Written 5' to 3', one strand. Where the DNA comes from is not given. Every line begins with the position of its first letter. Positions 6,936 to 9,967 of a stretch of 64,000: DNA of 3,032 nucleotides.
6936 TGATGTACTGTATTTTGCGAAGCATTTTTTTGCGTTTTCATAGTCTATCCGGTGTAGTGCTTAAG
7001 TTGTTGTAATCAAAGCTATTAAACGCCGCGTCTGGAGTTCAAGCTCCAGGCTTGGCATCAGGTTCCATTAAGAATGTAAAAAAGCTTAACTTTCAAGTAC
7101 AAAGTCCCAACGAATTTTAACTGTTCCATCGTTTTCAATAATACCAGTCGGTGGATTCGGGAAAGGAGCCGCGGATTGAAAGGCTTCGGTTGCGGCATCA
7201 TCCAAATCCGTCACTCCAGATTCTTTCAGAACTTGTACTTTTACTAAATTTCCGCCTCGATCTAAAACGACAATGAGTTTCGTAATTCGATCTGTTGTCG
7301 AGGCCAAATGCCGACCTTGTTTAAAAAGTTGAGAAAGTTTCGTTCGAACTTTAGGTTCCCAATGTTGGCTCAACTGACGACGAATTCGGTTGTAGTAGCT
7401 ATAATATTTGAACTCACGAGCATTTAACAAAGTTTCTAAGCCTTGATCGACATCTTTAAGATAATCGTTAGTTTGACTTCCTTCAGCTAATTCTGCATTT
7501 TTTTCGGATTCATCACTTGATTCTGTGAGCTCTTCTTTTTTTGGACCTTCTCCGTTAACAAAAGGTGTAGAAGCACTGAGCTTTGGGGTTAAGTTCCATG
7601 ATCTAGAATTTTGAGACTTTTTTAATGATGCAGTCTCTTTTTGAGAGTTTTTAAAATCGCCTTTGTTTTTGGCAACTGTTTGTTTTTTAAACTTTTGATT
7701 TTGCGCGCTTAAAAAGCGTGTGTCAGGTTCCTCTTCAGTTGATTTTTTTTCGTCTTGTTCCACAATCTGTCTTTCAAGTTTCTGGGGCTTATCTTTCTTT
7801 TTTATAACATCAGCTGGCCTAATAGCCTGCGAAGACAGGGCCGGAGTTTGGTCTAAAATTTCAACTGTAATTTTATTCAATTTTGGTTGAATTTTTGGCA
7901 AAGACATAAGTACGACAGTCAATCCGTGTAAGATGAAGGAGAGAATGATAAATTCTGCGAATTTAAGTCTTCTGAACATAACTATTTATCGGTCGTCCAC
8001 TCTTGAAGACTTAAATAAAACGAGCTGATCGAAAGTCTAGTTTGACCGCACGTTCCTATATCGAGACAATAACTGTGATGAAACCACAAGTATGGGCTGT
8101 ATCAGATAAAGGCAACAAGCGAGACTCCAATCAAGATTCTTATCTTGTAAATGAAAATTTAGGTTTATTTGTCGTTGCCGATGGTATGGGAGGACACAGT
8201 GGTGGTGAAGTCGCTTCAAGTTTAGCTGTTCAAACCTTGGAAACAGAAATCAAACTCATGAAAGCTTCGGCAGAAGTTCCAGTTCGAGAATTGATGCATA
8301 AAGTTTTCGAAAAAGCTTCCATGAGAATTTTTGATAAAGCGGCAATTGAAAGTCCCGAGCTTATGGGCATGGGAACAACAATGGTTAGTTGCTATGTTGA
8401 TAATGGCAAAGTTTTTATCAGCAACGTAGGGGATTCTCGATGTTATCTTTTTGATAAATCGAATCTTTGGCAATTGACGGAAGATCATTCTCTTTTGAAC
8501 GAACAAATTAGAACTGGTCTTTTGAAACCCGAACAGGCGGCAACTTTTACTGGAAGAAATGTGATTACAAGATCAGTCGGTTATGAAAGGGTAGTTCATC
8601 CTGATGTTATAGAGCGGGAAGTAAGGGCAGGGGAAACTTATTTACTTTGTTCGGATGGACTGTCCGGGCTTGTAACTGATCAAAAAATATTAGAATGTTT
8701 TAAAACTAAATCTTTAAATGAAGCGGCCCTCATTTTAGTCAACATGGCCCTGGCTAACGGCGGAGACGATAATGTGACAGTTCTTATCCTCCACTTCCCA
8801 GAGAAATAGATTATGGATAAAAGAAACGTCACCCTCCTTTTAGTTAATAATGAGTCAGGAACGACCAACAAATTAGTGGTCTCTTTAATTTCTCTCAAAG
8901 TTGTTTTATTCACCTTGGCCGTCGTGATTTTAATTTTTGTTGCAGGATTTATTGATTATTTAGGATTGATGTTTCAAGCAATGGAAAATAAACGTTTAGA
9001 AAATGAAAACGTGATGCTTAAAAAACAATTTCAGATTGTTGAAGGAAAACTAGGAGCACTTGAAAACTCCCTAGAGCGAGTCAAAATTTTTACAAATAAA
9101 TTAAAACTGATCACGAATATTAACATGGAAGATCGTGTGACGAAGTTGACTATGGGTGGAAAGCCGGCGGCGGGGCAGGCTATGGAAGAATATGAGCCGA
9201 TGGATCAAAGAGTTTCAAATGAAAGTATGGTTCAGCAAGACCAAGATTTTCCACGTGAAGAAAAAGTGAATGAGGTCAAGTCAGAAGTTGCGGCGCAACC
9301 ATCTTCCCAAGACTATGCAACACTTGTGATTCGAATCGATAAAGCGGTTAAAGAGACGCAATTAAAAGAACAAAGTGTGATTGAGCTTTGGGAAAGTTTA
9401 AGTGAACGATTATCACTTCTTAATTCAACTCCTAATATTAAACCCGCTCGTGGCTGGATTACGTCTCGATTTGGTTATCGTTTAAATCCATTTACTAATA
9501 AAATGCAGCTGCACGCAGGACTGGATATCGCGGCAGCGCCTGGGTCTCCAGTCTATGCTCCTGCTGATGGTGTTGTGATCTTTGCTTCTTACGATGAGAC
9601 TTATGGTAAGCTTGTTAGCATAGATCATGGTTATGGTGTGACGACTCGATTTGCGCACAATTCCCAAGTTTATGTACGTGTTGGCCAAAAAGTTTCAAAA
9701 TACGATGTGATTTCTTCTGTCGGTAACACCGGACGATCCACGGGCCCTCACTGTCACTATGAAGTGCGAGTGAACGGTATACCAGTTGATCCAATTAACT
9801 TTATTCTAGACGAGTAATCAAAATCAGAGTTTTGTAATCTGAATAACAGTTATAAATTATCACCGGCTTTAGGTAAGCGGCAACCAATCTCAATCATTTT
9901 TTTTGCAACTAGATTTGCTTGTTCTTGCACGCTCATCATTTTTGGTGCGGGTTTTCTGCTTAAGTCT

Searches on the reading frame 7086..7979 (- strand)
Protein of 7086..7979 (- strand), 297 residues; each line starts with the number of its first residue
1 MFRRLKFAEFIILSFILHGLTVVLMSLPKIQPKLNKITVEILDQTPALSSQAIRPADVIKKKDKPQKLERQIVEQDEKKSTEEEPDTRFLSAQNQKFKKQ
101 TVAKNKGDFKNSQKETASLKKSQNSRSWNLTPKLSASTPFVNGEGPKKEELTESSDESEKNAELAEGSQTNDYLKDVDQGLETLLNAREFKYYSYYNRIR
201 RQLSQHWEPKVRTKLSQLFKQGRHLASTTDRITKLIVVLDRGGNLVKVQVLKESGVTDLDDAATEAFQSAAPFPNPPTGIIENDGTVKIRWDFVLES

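Call 65: search_protein_families(library=pfam, proteins=[window:7086-7979:-], max_evalue=0.001)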
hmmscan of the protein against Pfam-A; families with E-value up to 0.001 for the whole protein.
window:7086-7979:- (297 aa): 2 families
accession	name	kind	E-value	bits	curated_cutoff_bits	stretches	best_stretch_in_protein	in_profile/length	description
PF13103.11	TonB_2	-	4.3e-10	40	22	1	205-277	2-72/85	TonB C terminal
PF03544.19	TonB_C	-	2.6e-07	31.4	24.6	1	234-295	19-79/79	Gram-negative bacterial TonB protein C-terminal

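Call 70: search_protein_families(library=ncbifam, proteins=[window:7086-7979:-], max_evalue=0.001)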
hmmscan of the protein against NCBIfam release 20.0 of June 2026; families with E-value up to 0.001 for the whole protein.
window:7086-7979:- (297 aa): 2 families
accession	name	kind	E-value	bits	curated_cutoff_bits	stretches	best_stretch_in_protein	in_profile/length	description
TIGR01352.1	tonB_Cterm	subfamily_domain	1.1e-09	38.4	27.1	1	236-295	19-75/76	TonB family protein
TIGR02794.1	tolA_full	equivalog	1.4e-06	27.8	59.45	1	181-278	255-346/362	cell envelope integrity protein TolA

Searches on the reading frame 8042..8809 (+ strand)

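Call 65: search_protein_families(library=pfam, proteins=[window:8042-8809:+], max_evalue=0.001)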
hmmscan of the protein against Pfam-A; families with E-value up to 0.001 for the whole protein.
window:8042-8809:+ (255 aa): 2 families
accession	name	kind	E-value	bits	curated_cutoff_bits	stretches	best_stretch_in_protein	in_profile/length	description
PF13672.11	PP2C_2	-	3.9e-16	59.7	24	1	27-220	9-188/209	Protein phosphatase 2C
PF00481.26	PP2C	-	5.7e-15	56.1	20.3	1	35-245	29-255/255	Protein phosphatase 2C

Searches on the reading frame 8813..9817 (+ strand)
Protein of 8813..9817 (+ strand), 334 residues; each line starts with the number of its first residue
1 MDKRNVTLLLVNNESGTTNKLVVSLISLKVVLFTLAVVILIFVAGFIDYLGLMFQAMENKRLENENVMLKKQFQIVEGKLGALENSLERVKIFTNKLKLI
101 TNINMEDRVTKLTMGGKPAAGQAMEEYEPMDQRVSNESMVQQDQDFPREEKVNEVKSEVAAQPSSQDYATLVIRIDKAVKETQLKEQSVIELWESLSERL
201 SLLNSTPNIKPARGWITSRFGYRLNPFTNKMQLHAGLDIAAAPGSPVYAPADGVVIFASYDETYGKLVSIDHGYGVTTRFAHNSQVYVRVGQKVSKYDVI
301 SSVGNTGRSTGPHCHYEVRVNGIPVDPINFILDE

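Call 65: search_protein_families(library=pfam, proteins=[window:8813-9817:+], max_evalue=0.001)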
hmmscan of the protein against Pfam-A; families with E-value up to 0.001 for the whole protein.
window:8813-9817:+ (334 aa): 1 family
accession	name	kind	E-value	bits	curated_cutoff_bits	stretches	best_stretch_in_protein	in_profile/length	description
PF01551.29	Peptidase_M23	-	1.7e-33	115.1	28.7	1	233-327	2-96/96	Peptidase family M23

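Call 70: search_protein_families(library=ncbifam, proteins=[window:8813-9817:+], max_evalue=0.001)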
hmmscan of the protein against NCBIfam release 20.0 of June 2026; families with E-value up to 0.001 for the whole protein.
window:8813-9817:+ (334 aa): 13 families
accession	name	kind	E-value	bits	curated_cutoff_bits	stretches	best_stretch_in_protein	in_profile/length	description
NF008652.0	PRK11649.1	equivalog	1.9e-29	102.6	341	1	216-329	294-408/439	murein DD-endopeptidase MepM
NF052530.1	Heli_ShapePgp3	exception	1.1e-28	100.2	300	1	183-331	118-264/270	peptidoglycan metallopeptidase Pgp3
NF053825.1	PdgNdpepShyA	equivalog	1.5e-24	86.5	700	1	216-328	277-390/425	peptidoglycan DD-endopeptidase ShyA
NF053824.1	PdgNdpepShyC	equivalog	1.3e-23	83.6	700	1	216-325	277-387/429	peptidoglycan DD-endopeptidase ShyC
NF052336.1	PdgHdaseHSB100310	equivalog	3.5e-21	75.9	500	1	210-322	37-145/316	peptidoglycan hydrolase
NF052529.1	PG_M23_Pgp6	exception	5.6e-19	68.1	600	1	233-330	334-431/452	peptidoglycan metallopeptidase Pgp6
NF050804.1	CellDivDipMCaul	equivalog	6e-18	65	900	1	211-322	510-617/634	cell division endopeptidase DipM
NF041208.1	celldiv_DipM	equivalog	6.7e-18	65.1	740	1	211-330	301-416/419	cell division endopeptidase DipM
NF040883.1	amid_act_ActS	equivalog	1.9e-16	60.1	375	1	200-331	102-233/242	amidase activator ActS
NF053738.1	S2SprSpoIIQBc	equivalog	3.9e-16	59.4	250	1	227-331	115-223/232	stage II sporulation protein SpoIIQ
NF008644.1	PRK11637.1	equivalog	4.2e-16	58.9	270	1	208-330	264-382/385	murein hydrolase activator EnvC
NF008123.1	PRK10871.1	equivalog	2.3e-13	50.3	311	1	206-331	237-362/365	murein hydrolase activator NlpD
NF004799.0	PRK06148.1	subfamily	5.9e-05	21.2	1128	1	229-319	436-538/1015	hypothetical protein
